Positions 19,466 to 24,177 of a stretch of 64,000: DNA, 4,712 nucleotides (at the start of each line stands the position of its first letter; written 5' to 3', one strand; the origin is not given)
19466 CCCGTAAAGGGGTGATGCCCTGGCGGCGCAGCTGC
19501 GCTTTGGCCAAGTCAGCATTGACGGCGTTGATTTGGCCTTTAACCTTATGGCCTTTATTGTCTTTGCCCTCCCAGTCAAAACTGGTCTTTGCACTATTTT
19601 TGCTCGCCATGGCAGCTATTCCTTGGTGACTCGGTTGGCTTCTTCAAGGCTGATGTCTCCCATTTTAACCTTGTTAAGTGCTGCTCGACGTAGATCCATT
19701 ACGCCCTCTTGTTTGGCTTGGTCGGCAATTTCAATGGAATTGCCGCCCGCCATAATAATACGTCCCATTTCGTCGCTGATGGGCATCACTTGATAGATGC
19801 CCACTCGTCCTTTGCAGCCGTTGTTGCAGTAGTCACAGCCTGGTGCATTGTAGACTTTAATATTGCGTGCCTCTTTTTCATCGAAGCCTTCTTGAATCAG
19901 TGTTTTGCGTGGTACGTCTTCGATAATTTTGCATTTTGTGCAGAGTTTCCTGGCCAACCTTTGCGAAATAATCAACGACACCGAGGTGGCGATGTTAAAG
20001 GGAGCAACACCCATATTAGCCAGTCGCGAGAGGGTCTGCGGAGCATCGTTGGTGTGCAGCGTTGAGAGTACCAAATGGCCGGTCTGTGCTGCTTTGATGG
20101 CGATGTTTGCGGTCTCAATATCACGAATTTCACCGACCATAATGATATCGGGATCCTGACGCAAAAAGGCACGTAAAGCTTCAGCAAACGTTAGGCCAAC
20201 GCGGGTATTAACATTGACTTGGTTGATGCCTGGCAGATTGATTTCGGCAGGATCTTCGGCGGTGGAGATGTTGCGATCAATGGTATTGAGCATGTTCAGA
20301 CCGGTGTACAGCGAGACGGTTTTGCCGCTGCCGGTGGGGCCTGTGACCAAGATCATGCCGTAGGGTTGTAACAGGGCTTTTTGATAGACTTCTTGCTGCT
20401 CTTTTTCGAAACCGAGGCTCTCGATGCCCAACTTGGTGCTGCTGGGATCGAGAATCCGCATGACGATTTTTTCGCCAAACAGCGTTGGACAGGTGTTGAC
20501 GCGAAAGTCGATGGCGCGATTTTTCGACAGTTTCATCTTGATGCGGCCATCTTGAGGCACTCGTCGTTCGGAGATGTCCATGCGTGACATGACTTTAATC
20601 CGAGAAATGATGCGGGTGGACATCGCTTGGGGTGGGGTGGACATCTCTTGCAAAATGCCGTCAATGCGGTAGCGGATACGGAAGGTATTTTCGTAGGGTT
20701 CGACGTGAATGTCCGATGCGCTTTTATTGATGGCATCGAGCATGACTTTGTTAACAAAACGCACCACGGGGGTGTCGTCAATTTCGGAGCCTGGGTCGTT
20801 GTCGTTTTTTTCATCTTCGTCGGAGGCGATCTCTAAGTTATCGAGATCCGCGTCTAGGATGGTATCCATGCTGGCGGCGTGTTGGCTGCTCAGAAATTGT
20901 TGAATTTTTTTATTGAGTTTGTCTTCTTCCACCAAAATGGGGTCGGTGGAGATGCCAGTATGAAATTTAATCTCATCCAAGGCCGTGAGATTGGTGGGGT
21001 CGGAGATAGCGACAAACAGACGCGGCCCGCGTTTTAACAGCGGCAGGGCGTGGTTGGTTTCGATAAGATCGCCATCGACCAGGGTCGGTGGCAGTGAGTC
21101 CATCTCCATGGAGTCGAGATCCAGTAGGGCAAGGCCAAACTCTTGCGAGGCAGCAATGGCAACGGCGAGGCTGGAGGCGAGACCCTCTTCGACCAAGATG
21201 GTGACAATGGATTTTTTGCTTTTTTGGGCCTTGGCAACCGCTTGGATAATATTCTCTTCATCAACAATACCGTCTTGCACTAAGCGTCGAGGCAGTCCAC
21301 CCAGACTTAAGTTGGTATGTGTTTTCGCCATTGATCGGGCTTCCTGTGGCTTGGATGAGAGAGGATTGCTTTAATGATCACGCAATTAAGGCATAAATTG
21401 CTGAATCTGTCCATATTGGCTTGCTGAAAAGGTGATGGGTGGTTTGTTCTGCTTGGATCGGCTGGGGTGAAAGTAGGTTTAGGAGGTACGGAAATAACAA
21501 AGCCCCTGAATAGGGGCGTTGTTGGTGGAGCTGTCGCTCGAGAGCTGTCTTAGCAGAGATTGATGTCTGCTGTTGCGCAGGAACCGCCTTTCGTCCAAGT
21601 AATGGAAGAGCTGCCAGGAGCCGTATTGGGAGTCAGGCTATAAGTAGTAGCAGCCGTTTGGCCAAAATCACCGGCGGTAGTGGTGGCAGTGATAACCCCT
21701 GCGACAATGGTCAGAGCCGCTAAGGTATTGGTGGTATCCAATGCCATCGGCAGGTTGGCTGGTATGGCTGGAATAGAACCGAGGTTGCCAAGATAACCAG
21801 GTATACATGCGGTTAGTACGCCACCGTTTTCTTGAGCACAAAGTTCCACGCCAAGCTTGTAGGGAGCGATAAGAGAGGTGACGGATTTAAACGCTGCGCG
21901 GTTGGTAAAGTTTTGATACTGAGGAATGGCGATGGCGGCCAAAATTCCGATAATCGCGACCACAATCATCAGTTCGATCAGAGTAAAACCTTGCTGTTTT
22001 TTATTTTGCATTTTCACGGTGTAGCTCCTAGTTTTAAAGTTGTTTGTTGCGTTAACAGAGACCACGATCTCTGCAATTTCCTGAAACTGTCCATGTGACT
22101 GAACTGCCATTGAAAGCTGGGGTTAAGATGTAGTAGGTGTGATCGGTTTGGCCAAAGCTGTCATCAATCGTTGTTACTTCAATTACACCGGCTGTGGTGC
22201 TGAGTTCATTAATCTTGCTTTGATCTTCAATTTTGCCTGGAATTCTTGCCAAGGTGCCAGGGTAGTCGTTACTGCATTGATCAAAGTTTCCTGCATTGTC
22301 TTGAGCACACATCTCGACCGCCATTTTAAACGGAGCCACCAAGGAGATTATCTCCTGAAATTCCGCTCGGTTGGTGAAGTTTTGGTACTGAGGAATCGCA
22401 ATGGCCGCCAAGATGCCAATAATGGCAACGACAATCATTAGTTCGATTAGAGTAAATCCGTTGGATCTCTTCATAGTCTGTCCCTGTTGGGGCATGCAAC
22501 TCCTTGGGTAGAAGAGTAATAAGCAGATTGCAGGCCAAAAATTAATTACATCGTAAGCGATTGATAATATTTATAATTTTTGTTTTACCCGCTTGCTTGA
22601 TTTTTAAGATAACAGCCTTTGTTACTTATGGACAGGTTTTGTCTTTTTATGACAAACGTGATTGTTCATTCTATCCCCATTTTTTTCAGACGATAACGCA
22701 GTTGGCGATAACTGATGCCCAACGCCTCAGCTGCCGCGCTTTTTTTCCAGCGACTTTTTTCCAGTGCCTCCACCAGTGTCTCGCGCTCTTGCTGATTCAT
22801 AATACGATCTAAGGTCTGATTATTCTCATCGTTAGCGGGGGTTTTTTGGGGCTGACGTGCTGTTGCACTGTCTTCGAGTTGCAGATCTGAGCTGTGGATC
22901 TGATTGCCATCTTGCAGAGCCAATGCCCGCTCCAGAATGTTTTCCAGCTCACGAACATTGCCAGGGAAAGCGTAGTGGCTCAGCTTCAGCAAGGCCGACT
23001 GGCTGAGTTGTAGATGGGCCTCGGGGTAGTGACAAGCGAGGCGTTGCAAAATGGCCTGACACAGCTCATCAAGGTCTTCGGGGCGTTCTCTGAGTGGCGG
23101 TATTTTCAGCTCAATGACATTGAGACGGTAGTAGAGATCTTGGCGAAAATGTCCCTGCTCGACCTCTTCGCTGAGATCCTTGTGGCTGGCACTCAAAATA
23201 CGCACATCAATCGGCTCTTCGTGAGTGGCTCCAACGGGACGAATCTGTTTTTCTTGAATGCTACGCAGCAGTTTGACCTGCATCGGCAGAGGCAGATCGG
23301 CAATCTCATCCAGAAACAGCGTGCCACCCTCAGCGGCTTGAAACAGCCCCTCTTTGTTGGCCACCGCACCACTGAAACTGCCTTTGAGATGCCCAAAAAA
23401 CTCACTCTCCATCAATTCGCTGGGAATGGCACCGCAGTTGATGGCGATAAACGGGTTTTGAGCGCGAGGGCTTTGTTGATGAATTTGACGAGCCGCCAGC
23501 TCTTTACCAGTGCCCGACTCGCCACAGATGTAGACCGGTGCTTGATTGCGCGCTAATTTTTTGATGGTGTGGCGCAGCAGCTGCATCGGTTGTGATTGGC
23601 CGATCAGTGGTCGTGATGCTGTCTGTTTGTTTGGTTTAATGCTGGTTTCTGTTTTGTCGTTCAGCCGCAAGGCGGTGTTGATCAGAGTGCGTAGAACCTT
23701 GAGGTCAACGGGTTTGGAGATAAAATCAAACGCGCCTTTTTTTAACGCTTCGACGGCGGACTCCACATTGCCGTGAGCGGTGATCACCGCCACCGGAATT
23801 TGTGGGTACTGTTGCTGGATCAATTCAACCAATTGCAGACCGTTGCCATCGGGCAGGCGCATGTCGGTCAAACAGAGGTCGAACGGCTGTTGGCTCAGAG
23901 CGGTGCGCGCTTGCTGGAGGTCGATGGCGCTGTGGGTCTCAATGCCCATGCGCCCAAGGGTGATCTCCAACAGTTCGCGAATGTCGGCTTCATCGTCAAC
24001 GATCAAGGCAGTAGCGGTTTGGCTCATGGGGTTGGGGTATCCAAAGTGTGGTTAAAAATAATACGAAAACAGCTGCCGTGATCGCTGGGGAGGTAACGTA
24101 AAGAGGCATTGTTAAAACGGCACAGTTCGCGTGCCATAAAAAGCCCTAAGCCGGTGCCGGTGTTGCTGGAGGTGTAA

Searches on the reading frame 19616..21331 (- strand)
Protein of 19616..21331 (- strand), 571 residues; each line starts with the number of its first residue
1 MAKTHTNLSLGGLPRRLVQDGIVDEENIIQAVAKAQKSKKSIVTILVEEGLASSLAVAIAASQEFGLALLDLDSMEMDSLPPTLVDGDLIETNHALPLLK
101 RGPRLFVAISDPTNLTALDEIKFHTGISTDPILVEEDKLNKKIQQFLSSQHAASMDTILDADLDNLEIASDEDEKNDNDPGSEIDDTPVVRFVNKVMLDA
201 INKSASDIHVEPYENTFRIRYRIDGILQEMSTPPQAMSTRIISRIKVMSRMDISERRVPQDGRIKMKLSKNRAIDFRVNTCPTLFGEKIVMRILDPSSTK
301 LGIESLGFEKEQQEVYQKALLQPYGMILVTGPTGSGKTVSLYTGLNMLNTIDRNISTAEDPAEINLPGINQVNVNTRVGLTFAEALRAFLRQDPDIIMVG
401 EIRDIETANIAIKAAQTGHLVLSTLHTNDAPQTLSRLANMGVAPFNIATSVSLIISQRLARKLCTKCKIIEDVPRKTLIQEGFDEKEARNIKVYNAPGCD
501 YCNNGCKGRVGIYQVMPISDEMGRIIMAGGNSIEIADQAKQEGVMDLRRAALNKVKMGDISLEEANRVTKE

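Call 35: search_protein_families(library=pfam, proteins=[window:19616-21331:-], max_evalue=0.00001)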
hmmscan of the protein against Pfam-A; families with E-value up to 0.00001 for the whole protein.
window:19616-21331:- (571 aa): 2 families
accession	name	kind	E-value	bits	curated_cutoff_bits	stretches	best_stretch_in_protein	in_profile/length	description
PF00437.27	T2SSE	-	1.9e-147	491.2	24.9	1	184-567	3-370/370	Type II/IV secretion system protein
PF05157.20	MshEN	-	6.1e-16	58.6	23.1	1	65-152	1-89/90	MshEN domain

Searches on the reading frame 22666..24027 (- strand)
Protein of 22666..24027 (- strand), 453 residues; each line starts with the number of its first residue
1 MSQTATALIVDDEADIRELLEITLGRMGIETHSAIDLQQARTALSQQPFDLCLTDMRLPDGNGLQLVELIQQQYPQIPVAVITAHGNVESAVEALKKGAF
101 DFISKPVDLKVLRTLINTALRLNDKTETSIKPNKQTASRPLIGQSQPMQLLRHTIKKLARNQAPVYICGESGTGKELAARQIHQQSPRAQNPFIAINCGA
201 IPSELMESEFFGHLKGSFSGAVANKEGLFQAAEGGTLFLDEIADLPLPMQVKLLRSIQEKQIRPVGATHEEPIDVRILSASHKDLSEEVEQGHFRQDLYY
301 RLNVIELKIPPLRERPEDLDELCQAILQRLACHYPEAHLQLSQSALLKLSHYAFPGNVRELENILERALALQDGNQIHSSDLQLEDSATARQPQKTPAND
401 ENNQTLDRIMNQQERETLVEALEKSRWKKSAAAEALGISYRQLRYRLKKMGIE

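Call 35: search_protein_families(library=pfam, proteins=[window:22666-24027:-], max_evalue=0.00001)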
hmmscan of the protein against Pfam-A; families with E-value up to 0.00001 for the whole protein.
window:22666-24027:- (453 aa): 5 families
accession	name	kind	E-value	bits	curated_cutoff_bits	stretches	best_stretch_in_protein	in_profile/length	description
PF00158.32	Sigma54_activat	-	2.3e-69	232.8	20.2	1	141-307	1-167/168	Sigma-54 interaction domain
PF00072.30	Response_reg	-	4.5e-29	101.3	30.2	1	8-116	2-110/111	Response regulator receiver domain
PF14532.12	Sigma54_activ_2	-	1.2e-27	97.3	25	1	142-312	1-138/138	Sigma-54 interaction domain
PF25601.1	AAA_lid_14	-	1.8e-19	69.8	27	1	313-394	1-82/87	AAA+ ATPase lid domain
PF02954.25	HTH_8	-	4.4e-12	46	22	1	412-449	4-41/42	Bacterial regulatory protein, Fis family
